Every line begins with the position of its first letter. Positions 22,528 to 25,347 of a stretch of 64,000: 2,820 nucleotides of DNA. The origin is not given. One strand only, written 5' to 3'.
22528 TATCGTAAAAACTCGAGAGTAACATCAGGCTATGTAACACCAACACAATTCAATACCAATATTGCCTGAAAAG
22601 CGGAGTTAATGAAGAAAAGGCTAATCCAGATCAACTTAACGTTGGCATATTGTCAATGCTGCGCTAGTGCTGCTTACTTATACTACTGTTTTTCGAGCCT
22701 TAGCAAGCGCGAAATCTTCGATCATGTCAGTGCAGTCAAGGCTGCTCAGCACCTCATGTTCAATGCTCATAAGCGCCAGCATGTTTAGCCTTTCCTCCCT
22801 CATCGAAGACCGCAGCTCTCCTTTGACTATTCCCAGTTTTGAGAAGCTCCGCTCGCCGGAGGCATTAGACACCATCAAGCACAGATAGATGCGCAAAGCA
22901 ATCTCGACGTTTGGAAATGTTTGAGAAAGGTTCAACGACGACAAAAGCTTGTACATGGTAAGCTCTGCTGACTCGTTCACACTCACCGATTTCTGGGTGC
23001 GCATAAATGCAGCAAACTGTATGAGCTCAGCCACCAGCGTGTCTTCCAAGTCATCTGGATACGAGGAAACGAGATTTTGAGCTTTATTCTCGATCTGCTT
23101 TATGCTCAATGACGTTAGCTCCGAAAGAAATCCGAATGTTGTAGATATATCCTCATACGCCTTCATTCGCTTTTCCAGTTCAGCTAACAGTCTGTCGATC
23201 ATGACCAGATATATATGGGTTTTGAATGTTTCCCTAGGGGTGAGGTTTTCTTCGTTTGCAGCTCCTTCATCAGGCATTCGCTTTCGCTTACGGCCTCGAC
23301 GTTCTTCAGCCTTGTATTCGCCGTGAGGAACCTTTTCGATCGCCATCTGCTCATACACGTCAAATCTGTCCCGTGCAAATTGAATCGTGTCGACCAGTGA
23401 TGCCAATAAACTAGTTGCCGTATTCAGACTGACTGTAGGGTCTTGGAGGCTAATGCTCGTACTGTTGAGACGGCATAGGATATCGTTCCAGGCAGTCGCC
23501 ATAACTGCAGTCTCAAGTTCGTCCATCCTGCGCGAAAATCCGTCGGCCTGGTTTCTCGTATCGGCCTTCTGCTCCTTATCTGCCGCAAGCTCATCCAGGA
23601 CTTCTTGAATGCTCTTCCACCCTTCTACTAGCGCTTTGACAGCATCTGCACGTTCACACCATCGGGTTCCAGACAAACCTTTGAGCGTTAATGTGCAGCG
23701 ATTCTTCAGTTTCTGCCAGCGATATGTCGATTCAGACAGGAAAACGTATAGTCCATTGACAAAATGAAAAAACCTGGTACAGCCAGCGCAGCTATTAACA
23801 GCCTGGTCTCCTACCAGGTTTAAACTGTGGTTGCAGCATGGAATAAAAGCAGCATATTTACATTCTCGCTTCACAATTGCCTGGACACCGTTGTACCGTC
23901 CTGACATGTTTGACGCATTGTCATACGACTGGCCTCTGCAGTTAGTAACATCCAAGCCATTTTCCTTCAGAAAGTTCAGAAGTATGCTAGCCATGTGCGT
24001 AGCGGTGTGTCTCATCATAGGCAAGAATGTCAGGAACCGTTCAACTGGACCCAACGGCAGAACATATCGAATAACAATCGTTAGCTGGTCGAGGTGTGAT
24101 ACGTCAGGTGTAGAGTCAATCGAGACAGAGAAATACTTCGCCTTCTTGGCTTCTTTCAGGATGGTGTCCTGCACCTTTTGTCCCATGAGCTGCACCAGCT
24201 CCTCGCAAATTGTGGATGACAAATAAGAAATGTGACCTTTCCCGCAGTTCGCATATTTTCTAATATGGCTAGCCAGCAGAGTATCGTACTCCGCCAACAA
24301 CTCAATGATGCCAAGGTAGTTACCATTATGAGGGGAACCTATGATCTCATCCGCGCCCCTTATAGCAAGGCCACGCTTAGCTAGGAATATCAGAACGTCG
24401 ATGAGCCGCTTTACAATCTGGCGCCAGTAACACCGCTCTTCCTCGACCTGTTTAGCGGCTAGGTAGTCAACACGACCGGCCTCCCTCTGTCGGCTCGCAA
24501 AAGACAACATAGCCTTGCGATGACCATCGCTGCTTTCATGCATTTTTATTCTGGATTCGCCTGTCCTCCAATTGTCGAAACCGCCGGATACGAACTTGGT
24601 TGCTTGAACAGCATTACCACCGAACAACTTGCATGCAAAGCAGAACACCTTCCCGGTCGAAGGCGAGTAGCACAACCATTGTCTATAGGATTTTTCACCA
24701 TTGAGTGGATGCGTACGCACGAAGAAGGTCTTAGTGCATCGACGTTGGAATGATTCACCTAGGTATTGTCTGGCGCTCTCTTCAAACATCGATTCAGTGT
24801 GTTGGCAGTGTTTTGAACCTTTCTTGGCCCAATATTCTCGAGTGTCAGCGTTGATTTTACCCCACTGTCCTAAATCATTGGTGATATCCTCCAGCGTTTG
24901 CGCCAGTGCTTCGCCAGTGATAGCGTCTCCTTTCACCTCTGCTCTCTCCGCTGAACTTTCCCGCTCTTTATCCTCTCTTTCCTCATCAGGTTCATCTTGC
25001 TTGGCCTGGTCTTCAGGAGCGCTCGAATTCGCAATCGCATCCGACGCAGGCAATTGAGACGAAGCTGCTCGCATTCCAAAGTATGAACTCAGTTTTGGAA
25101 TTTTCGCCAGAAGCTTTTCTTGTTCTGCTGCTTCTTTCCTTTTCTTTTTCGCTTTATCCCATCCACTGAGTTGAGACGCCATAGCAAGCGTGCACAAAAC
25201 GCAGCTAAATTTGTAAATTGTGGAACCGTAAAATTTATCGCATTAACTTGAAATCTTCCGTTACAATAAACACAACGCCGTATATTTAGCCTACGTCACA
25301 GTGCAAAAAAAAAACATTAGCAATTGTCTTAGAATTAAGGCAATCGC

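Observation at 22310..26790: Apparently intact, potentially autonomous hAT transposon (839-aa ZMYM1-like transposase) with degenerate inverted-repeat ends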

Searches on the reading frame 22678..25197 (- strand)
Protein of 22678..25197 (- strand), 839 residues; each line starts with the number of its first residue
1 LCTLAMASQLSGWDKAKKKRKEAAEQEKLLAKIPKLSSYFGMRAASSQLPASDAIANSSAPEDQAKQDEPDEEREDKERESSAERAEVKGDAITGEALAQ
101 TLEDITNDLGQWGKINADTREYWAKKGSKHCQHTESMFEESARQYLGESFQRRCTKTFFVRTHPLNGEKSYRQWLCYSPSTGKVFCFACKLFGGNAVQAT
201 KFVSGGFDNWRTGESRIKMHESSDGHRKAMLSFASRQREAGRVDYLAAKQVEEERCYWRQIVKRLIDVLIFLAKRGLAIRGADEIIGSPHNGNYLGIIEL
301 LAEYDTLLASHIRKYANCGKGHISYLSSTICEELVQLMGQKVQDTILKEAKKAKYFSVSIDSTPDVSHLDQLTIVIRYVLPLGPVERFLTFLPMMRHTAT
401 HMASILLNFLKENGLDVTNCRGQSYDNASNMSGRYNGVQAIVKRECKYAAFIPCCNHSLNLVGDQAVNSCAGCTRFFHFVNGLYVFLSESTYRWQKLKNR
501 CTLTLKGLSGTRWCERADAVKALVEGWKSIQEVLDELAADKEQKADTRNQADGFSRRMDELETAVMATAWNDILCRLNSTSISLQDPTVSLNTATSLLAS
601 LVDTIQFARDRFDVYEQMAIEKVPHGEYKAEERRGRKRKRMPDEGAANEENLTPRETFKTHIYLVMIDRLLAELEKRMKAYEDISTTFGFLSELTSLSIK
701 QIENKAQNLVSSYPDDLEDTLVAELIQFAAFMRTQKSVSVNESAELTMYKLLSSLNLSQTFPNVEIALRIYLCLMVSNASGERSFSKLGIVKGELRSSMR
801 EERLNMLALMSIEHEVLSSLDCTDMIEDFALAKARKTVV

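Call 3: search_protein_families(library=pfam, proteins=[window:22678-25197:-], max_evalue=0.01)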
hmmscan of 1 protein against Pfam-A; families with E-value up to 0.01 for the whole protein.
window:22678-25197:- (839 aa): 3 families
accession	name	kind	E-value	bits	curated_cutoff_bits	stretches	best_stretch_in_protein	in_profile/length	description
PF14291.11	DUF4371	-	4.4e-17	63.2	32.1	1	202-437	3-237/237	Domain of unknown function (DUF4371)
PF05699.19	Dimer_Tnp_hAT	-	2e-09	37.6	21.4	1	756-815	26-83/84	hAT family C-terminal dimerisation region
PF25431.1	zf-C17orf113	-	0.00041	20.6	29.5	1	173-232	2-58/63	C17orf113 probable zinc finger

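Call 9: find_homologous_proteins(query=window:22678-25197:-)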
Query window:22678-25197:- (839 aa): 888 proteins with E <= 0.001 among 8000 candidates; the best 120 are listed.
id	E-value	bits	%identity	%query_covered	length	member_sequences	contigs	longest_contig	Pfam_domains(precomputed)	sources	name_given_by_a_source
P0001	0.0e+0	1880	100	99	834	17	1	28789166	PF14291.12,PF27073.1,PF05699.20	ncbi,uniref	ncbi:zinc finger MYM-type protein 1-like [Clavelina lepadiformis]|uniref:zinc finger MYM-type protei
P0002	0.0e+0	1706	85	99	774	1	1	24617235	PF14291.12,PF27073.1,PF05699.20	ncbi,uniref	ncbi:zinc finger MYM-type protein 1-like [Clavelina lepadiformis]|uniref:zinc finger MYM-type protei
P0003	0.0e+0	1560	83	99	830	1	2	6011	PF14291.12,PF27073.1,PF05699.20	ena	-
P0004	0.0e+0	1072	84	69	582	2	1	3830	PF14291.12,PF27073.1,PF05699.20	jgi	-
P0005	4.2e-271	920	82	57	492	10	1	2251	PF14291.12,PF27073.1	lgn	-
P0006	3.0e-249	848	50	95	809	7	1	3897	PF14291.12,PF27073.1,PF05699.20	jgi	-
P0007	5.3e-235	801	50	87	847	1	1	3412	PF14291.12,PF27073.1,PF05699.20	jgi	jgi:hypothetical protein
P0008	3.3e-229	782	48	87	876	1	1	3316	PF14291.12,PF27073.1,PF05699.20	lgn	-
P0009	7.7e-229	780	46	98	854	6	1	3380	PF14291.12,PF27073.1,PF05699.20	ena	-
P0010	1.3e-223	763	45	98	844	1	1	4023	PF14291.12,PF27073.1,PF05699.20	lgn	-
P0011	1.8e-222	759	48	89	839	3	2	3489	PF14291.12,PF27073.1,PF05699.20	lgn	-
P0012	1.9e-218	746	45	87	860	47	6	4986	PF14291.12,PF27073.1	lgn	-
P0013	1.5e-216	740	46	91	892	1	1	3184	PF14291.12,PF27073.1,PF05699.20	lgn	-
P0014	4.4e-215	735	42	99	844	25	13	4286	PF14291.12,PF27073.1,PF05699.20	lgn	-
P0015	1.6e-214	733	46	91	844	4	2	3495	PF14291.12,PF27073.1,PF05699.20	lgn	-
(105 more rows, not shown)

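Call 10: list_cluster_members(proteins=[P0001, P0002])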
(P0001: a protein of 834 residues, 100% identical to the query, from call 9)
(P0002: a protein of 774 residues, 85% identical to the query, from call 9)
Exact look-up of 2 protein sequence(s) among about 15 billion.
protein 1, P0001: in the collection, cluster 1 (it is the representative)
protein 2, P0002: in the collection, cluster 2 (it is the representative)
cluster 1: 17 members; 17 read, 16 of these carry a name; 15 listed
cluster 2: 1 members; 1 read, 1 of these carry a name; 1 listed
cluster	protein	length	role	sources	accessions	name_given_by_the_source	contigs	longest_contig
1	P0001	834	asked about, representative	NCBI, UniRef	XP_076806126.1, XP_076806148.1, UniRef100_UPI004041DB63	zinc finger MYM-type protein 1-like [Clavelina lepadiformis] | zinc finger MYM-type protein 1-like n=1 Tax=Clavelina lepadiformis TaxID=159417 ...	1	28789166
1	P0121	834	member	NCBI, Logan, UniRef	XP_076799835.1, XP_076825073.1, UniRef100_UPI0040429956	zinc finger MYM-type protein 1-like [Clavelina lepadiformis] | zinc finger MYM-type protein 1-like n=1 Tax=Clavelina lepadiformis TaxID=159417 ...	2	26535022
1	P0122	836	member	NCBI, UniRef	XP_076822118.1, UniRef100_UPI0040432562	zinc finger MYM-type protein 1-like [Clavelina lepadiformis] | zinc finger MYM-type protein 1-like n=1 Tax=Clavelina lepadiformis TaxID=159417 ...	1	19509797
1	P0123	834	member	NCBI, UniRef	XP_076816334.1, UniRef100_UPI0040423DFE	zinc finger MYM-type protein 1-like [Clavelina lepadiformis] | zinc finger MYM-type protein 1-like n=1 Tax=Clavelina lepadiformis TaxID=159417 ...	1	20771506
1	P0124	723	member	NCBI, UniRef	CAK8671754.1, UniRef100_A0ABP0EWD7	unnamed protein product [Clavelina lepadiformis] | TTF-type domain-containing protein n=1 Tax=Clavelina lepadiformis TaxID=159417 ...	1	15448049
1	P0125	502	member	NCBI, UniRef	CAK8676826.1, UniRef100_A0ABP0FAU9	unnamed protein product [Clavelina lepadiformis] | Uncharacterized protein n=1 Tax=Clavelina lepadiformis TaxID=159417 RepID=A0ABP0FAU9_CLALP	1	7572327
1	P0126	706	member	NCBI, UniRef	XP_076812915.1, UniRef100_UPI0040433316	zinc finger MYM-type protein 1-like [Clavelina lepadiformis] | zinc finger MYM-type protein 1-like n=1 Tax=Clavelina lepadiformis TaxID=159417 ...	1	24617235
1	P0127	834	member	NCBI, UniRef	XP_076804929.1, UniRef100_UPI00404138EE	zinc finger MYM-type protein 1-like [Clavelina lepadiformis] | zinc finger MYM-type protein 1-like n=2 Tax=Clavelina lepadiformis TaxID=159417 ...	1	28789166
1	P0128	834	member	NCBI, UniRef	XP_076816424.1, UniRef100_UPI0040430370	zinc finger MYM-type protein 1-like [Clavelina lepadiformis] | zinc finger MYM-type protein 1-like n=1 Tax=Clavelina lepadiformis TaxID=159417 ...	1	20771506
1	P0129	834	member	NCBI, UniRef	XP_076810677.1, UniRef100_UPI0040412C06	zinc finger MYM-type protein 1-like [Clavelina lepadiformis] | zinc finger MYM-type protein 1-like n=1 Tax=Clavelina lepadiformis TaxID=159417 ...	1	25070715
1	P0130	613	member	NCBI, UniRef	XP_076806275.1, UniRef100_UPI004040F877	zinc finger MYM-type protein 1-like [Clavelina lepadiformis] | zinc finger MYM-type protein 1-like n=1 Tax=Clavelina lepadiformis TaxID=159417 ...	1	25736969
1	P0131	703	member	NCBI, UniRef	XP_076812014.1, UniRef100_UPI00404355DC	zinc finger MYM-type protein 1-like [Clavelina lepadiformis] | zinc finger MYM-type protein 1-like n=1 Tax=Clavelina lepadiformis TaxID=159417 ...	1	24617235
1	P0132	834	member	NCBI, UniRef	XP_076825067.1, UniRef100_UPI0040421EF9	zinc finger MYM-type protein 1-like [Clavelina lepadiformis] | zinc finger MYM-type protein 1-like n=1 Tax=Clavelina lepadiformis TaxID=159417 ...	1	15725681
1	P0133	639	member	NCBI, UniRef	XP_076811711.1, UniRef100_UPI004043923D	zinc finger MYM-type protein 1-like [Clavelina lepadiformis] | zinc finger MYM-type protein 1-like n=1 Tax=Clavelina lepadiformis TaxID=159417 ...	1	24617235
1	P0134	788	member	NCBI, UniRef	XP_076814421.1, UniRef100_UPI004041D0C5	zinc finger MYM-type protein 1-like [Clavelina lepadiformis] | zinc finger MYM-type protein 1-like n=1 Tax=Clavelina lepadiformis TaxID=159417 ...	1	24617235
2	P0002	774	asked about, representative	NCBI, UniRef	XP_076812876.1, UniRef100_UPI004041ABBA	zinc finger MYM-type protein 1-like [Clavelina lepadiformis] | zinc finger MYM-type protein 1-like n=1 Tax=Clavelina lepadiformis TaxID=159417 ...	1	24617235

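Call 11: find_encoding_contigs(protein=P0001, flank=5000, max_places=10)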
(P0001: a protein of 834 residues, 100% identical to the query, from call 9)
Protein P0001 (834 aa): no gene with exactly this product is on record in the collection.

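Call 12: find_encoding_contigs(protein=P0121, flank=5000, max_places=10)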
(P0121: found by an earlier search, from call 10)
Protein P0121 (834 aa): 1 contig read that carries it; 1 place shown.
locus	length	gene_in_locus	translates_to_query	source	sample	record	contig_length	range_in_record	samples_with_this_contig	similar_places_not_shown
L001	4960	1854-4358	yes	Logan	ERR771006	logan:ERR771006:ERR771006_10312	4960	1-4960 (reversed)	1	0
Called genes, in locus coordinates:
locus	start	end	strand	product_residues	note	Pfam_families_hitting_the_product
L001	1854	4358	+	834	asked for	PF14291:DUF4371, PF27073:FAM200-ZBED5_RNase-like, PF05699:Dimer_Tnp_hAT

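Call 13: find_encoding_contigs(protein=P0003, flank=5000, max_places=10)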
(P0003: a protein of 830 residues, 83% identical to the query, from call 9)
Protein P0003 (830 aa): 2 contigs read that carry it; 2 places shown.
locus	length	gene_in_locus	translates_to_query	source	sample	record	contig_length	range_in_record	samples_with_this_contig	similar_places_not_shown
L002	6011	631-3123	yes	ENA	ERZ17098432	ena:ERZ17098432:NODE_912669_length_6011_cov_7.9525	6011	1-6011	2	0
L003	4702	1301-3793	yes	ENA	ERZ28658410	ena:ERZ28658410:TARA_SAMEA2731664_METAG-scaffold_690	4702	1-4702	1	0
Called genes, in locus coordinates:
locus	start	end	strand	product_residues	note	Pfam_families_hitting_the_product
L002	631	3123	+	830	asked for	PF14291:DUF4371, PF27073:FAM200-ZBED5_RNase-like, PF05699:Dimer_Tnp_hAT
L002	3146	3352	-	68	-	-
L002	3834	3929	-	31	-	-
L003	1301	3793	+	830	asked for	PF14291:DUF4371, PF27073:FAM200-ZBED5_RNase-like, PF05699:Dimer_Tnp_hAT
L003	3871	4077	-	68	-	-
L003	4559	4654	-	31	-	-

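Call 22: search_solved_structures(query=window:22678-25197:-, max_evalue=1, show_alignments=2)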
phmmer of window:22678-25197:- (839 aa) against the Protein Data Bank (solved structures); distinct sequences matched with E-value up to 1: 3.
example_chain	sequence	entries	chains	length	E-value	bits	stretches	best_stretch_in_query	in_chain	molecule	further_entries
6dww_A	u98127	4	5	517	0.26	12.9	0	494-564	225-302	Hermes transposase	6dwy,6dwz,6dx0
4d1q_A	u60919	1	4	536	0.36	12.5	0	494-564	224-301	TRANSPOSASE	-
2bw3_A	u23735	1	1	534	0.52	11.9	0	494-564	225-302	TRANSPOSASE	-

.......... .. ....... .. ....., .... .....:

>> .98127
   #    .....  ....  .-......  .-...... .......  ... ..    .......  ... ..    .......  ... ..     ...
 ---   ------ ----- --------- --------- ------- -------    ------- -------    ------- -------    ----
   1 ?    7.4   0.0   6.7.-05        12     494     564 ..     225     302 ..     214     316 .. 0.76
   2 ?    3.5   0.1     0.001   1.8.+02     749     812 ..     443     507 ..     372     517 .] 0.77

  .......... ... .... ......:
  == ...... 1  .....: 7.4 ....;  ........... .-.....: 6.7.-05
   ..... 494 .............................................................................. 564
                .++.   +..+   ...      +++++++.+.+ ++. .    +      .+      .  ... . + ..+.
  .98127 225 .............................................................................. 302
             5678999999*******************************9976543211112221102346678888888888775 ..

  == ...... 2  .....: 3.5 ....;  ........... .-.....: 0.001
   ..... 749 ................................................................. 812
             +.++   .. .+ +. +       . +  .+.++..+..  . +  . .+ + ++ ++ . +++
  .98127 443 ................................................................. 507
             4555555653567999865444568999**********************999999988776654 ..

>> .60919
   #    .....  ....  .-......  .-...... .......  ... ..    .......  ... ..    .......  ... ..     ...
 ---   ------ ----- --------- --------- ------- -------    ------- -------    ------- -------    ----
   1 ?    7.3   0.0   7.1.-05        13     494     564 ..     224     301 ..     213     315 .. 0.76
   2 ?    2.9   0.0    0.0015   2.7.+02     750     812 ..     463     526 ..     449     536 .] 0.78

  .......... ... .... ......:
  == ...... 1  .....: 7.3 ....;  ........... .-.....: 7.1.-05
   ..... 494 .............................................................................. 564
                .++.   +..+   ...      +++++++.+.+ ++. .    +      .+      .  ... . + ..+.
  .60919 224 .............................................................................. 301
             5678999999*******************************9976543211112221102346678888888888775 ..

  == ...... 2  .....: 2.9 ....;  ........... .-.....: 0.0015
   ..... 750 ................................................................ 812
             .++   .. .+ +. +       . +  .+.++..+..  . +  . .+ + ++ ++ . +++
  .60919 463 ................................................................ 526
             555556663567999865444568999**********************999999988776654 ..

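Call 54: predict_structure(alignment_id=A2)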
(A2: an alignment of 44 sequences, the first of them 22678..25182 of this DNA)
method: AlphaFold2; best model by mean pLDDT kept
length: 834 residues; sequences in the alignment: 44
mean_pLDDT: 78.8   pTM: 0.63
mean pLDDT of the five models: 78.8, 78.6, 76.9, 76.5, 74.4
residues with pLDDT >= 90: 263; 70-90: 379; 50-70: 96; < 50: 96
segments of 3 or more residues with pLDDT < 50: 1-3, 36-97, 361-363, 423-427, 627-632, 634-636, 639-643, 774-778, 832-834
pLDDT, mean of each block of 10 residues (from residue 1): 66 89 80 52 30 29 30 30 28 44 83 81 86 86 86 87 88 90 82 69 87 88 87 68 82 90 89 74 80 89 85 64 77 93 95 75 67 91 84 84 94 90 52 87 85 70 83 91 89 79 64 88 93 91 94 93 92 84 82 91 93 91 65 50 66 91 89 88 92 96 96 96 92 71 92 94 93 54 61 69 87 90 84 42
secondary structure, 60 per line:
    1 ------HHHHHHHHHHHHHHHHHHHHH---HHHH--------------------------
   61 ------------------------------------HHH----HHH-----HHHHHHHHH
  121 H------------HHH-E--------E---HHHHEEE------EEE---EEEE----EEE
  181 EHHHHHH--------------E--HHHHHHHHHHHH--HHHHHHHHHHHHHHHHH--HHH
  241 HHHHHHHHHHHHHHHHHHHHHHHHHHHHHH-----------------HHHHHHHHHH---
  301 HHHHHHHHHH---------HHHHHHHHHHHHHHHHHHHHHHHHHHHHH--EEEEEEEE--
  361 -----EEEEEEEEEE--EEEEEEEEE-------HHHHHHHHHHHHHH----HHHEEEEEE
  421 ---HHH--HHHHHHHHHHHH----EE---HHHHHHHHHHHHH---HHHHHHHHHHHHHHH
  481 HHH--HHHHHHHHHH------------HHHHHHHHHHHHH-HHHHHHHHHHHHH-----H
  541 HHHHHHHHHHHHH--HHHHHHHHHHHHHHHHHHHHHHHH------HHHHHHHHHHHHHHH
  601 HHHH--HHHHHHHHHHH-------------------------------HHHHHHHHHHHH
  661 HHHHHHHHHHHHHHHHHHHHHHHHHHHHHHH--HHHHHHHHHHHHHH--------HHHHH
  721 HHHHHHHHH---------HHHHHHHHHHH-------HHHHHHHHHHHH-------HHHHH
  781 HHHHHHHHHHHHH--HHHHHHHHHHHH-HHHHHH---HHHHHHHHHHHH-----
elements in order (helices of 4 or more, strands of 3 or more residues): H7-27 H31-34 H112-121 H151-154 E155-157 E164-166 E170-173 E178-181 H182-187 H205-216 H219-235 H238-270 H288-297 H301-310 H320-348 E351-358 E366-375 E378-386 H394-407 E415-420 H429-440 H450-462 H466-483 H486-495 H508-520 H522-534 H540-553 H556-579 H586-604 H607-617 H649-691 H694-707 H716-729 H739-749 H757-768 H776-793 H796-807 H809-814 H818-829
